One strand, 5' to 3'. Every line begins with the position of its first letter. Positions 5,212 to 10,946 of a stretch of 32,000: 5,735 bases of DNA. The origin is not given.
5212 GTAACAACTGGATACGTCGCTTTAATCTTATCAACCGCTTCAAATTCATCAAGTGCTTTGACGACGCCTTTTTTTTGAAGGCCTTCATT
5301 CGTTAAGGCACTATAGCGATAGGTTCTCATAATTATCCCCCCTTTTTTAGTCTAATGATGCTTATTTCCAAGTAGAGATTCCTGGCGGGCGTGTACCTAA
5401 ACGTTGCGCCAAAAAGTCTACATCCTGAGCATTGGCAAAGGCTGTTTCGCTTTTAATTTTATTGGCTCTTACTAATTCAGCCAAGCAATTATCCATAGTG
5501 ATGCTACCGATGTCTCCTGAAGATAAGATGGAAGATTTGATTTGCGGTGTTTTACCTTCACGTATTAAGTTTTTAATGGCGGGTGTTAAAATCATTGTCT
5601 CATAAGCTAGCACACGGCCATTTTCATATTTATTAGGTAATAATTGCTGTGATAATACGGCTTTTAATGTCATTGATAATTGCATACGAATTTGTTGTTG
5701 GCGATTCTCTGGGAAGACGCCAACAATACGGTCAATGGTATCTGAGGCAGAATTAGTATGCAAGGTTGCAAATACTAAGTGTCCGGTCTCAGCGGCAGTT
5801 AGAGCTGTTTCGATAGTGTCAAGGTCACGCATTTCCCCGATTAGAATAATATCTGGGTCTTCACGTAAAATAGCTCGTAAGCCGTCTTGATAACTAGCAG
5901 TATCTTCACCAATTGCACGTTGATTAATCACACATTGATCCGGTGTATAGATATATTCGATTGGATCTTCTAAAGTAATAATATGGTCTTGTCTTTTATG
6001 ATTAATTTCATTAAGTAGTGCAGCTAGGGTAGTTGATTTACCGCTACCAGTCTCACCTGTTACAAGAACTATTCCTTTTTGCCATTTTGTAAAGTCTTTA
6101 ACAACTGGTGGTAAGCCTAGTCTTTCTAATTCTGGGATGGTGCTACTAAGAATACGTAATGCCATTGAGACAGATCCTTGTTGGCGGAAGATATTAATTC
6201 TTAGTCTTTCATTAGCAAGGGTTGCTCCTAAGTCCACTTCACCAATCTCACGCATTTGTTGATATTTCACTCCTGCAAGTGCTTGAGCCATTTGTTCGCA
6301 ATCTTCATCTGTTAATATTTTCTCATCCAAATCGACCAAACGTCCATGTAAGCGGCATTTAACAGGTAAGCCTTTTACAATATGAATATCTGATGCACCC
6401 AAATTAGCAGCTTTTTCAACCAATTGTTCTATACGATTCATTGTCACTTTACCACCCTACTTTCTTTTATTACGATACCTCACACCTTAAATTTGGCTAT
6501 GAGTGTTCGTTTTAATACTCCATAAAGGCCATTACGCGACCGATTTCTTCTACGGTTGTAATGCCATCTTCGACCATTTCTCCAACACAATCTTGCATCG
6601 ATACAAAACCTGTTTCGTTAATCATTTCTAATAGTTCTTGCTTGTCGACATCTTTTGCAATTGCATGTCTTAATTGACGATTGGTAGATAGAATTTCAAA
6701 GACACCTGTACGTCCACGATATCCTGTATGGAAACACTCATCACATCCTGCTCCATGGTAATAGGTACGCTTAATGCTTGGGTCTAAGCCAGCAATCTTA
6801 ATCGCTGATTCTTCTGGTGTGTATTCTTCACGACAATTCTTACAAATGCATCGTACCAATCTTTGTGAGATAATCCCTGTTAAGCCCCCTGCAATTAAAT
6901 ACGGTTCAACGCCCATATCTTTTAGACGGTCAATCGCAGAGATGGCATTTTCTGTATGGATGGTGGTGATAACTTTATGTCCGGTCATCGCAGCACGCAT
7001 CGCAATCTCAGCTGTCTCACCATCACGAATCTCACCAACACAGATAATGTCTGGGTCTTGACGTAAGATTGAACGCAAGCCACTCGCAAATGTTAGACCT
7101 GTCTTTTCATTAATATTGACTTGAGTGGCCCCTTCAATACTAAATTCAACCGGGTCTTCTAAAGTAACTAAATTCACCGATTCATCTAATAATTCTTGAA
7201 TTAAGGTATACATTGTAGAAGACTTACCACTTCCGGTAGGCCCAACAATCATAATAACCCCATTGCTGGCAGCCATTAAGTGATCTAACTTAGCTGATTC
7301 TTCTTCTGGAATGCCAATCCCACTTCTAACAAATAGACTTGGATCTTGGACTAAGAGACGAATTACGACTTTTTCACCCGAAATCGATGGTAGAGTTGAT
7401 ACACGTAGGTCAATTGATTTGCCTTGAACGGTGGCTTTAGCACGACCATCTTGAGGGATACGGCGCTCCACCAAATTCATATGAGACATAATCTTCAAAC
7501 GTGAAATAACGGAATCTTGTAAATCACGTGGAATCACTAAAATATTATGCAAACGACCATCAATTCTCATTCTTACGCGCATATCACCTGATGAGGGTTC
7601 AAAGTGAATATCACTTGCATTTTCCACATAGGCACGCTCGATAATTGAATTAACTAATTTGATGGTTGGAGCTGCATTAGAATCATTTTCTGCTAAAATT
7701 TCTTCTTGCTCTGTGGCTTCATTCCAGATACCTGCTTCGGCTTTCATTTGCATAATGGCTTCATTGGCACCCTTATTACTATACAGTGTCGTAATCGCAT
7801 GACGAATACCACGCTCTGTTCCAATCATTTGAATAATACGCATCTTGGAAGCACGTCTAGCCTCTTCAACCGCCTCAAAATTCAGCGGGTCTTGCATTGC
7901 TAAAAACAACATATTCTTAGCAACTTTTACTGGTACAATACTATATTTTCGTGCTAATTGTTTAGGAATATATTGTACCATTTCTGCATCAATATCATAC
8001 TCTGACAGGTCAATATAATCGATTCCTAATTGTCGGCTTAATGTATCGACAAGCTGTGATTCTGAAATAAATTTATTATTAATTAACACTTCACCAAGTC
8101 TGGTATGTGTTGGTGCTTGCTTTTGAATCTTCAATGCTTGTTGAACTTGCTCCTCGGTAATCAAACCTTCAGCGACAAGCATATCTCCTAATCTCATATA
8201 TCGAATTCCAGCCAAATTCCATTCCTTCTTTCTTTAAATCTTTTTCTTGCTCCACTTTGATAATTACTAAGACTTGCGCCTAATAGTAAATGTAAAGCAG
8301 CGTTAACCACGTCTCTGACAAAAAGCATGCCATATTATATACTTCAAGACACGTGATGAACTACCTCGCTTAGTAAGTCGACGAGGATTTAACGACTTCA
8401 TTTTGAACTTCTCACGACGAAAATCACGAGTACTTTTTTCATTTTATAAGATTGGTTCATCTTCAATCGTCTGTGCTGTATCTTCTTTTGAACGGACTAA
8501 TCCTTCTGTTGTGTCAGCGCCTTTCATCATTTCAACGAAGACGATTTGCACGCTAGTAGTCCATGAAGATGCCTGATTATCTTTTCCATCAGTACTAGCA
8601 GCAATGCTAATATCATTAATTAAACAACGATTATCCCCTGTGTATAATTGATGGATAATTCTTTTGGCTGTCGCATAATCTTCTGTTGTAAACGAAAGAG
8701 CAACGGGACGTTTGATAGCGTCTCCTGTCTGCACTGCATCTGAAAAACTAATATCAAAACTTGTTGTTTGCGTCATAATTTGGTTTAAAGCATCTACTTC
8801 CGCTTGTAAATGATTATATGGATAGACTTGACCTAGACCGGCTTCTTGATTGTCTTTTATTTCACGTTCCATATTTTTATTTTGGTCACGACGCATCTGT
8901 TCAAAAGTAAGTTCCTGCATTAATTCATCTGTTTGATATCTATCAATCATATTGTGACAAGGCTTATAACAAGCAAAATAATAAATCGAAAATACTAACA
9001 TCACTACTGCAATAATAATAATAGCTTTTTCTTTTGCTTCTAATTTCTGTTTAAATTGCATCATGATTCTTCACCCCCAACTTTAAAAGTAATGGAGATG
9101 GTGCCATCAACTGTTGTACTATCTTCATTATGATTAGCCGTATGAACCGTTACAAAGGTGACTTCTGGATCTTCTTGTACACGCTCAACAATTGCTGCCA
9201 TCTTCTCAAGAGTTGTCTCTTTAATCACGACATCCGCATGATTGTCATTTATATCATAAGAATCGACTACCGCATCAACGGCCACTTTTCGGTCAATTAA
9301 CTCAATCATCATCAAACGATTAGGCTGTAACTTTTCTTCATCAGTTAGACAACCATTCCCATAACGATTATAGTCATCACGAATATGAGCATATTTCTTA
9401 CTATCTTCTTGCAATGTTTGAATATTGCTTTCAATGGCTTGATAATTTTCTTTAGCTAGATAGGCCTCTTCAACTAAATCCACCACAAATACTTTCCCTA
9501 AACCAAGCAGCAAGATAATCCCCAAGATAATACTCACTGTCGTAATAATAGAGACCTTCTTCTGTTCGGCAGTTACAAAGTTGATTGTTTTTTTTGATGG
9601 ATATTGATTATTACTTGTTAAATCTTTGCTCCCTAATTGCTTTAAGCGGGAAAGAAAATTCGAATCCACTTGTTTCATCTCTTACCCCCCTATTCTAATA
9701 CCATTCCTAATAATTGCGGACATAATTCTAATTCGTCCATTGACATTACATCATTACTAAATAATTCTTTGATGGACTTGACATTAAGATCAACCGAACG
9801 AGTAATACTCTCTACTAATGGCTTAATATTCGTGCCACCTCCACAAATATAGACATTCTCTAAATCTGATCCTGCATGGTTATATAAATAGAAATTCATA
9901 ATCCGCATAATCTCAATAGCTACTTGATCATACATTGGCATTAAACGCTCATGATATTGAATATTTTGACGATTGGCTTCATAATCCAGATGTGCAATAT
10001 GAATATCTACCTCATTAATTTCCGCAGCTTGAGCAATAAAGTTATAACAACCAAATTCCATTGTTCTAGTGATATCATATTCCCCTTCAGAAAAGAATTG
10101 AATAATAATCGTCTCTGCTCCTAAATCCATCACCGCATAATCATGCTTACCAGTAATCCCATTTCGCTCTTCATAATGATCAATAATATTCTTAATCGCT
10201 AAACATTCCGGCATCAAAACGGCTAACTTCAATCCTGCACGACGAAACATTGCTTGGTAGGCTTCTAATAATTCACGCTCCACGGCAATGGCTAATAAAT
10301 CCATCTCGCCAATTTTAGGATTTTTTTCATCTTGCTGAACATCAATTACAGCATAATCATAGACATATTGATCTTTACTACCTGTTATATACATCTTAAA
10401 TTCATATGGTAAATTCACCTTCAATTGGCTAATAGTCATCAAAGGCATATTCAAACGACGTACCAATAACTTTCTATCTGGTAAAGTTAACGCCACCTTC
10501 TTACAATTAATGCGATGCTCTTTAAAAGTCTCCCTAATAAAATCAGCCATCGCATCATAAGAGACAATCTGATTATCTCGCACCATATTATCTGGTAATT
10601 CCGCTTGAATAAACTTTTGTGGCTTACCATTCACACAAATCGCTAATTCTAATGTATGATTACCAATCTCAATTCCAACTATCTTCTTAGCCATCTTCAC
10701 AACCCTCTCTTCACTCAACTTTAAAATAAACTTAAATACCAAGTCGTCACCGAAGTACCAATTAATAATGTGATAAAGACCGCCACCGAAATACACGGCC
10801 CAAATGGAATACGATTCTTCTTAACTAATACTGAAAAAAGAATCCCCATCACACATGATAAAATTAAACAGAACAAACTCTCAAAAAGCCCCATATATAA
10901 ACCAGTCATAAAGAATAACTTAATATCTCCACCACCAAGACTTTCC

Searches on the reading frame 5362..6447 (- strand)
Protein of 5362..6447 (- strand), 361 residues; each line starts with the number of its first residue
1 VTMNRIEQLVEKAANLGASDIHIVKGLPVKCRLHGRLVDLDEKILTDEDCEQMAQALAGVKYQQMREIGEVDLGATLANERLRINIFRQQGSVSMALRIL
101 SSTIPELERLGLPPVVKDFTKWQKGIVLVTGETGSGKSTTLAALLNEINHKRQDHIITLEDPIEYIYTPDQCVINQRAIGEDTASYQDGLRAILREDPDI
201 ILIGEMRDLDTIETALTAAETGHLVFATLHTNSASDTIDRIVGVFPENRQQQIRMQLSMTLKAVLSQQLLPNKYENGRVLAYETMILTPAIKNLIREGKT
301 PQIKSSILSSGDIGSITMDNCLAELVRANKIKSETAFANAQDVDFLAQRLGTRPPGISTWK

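Call 7: search_protein_families(library=pfam, proteins=[window:5362-6447:-], max_evalue=0.01)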
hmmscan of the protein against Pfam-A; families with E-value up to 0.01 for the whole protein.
window:5362-6447:- (361 aa): 15 families
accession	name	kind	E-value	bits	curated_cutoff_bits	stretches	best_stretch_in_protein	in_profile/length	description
PF00437.27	T2SSE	-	1.4e-48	165.8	24.9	1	5-272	11-280/370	Type II/IV secretion system protein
PF13401.12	AAA_22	-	5.4e-06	27.2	27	1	123-172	4-45/130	AAA domain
PF13191.12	AAA_16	-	3.2e-05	24.9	32.6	1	124-166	24-63/167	AAA ATPase domain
PF01935.23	DUF87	-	9.8e-05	23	23.2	1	128-157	27-56/220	Helicase HerA, central domain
PF13555.12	AAA_29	-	0.00029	21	27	1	123-144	21-42/61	P-loop containing region of AAA domain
PF20720.3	nSTAND3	-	0.00039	20.6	27.2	1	123-164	16-58/155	Novel STAND NTPase 3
PF13476.12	AAA_23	-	0.00045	21.3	27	1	119-144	17-39/201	AAA domain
PF25199.1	nSTAND_NTPase5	-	0.00059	20.1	34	1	121-162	38-79/145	Novel STAND NTPase 5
PF00005.33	ABC_tran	-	0.00094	20.2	25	1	120-161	7-47/137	ABC transporter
PF01580.24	FtsK_SpoIIIE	-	0.0021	18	24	1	114-146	30-61/221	FtsK/SpoIIIE family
PF11602.14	NTPase_P4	-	0.0029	17.3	27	1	101-164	81-144/320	ATPase P4 of dsRNA bacteriophage phi-12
PF06414.18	Zeta_toxin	-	0.0044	16.9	22.3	1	123-159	15-49/199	Zeta toxin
PF09848.15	SLFN-g3_helicase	-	0.0049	16.6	24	1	125-153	2-31/354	Schlafen group 3, DNA/RNA helicase domain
PF10412.15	TrwB_AAD_bind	-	0.0086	15.4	20.5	0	127-157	18-48/387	Type IV secretion-system coupling protein DNA-binding domain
PF13173.12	AAA_14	-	0.0095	16.4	27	0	124-235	2-100/129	AAA domain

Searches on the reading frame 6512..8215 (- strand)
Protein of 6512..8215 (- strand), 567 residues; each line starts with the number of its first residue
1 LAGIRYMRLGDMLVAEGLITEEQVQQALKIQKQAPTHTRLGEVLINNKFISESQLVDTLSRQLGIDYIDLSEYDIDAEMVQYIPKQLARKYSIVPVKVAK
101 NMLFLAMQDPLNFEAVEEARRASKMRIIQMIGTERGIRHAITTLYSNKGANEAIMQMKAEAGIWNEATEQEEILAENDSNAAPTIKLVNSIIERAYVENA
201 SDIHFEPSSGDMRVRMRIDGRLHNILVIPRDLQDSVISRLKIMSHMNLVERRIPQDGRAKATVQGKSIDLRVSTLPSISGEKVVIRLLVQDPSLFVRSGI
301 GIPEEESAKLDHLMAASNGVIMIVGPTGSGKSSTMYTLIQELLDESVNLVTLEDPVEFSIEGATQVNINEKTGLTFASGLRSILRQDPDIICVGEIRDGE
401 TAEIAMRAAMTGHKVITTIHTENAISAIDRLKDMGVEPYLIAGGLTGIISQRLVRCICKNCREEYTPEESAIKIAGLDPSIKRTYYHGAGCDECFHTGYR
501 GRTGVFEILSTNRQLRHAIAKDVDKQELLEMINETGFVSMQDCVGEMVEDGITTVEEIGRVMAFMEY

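Call 7: search_protein_families(library=pfam, proteins=[window:6512-8215:-], max_evalue=0.01)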
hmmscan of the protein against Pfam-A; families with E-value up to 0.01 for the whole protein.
window:6512-8215:- (567 aa): 10 families
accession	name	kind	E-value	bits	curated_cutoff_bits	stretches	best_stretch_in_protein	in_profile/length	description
PF00437.27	T2SSE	-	1.7e-122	409.1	24.9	1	180-559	4-369/370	Type II/IV secretion system protein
PF05157.20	MshEN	-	3.7e-17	62.5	23.1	1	63-149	1-88/90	MshEN domain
PF20720.3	nSTAND3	-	4.1e-05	23.8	27.2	1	316-358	15-57/155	Novel STAND NTPase 3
PF13173.12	AAA_14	-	0.00028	21.3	27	1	318-363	2-48/129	AAA domain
PF01935.23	DUF87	-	0.00094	19.8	23.2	1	323-347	28-53/220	Helicase HerA, central domain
PF01580.24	FtsK_SpoIIIE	-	0.0011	18.8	24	1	314-350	37-75/221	FtsK/SpoIIIE family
PF12775.13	AAA_7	-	0.0015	18.5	25.8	1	312-351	27-66/181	P-loop containing dynein motor region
PF13401.12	AAA_22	-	0.0017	19.1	27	1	317-355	4-44/130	AAA domain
PF00910.28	RNA_helicase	-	0.0058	17.5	21.5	0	321-346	1-26/105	RNA helicase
PF13191.12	AAA_16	-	0.0099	16.8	32.6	0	305-346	7-52/167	AAA ATPase domain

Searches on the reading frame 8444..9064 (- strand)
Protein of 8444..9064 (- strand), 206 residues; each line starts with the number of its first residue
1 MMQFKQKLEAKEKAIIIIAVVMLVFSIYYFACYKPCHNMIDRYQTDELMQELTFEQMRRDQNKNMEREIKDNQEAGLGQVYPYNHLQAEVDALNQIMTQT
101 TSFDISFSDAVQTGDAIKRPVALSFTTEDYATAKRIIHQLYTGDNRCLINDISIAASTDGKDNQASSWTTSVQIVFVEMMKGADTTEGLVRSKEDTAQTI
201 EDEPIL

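Call 7: search_protein_families(library=pfam, proteins=[window:8444-9064:-], max_evalue=0.01)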
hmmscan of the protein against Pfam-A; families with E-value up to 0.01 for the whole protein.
window:8444-9064:- (206 aa): 1 family
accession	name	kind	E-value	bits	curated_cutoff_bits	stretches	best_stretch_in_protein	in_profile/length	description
PF04612.17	T2SSM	-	6.5e-05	23.6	27.8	1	6-79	9-81/160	Type II secretion system (T2SS), protein M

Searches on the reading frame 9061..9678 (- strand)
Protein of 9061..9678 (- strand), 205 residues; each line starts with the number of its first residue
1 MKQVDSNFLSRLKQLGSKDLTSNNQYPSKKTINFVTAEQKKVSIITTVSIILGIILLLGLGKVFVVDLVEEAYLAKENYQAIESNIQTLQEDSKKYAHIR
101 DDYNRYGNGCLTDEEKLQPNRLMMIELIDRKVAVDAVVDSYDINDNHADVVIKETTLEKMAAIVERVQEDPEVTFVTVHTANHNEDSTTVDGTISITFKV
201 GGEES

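Call 7: search_protein_families(library=pfam, proteins=[window:9061-9678:-], max_evalue=0.01)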
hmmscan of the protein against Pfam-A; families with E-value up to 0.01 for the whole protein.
window:9061-9678:- (205 aa): 1 family
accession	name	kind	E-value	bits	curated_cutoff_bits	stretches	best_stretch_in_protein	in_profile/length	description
PF04719.20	TAFII28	-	0.0069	16.8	27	0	54-79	44-69/86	hTAFII28-like protein conserved region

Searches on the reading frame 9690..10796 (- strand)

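Call 7: search_protein_families(library=pfam, proteins=[window:9690-10796:-], max_evalue=0.01)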
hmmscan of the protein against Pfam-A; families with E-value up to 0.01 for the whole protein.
window:9690-10796:- (368 aa): 2 families
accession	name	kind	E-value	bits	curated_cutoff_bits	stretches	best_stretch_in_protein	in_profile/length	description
PF11104.14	PilM_2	-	1.6e-24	86.9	27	1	60-346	24-308/340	Type IV pilus assembly protein PilM;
PF05134.19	T2SSL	-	0.0011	18.9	25.5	1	97-201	45-138/231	Type II secretion system (T2SS), protein L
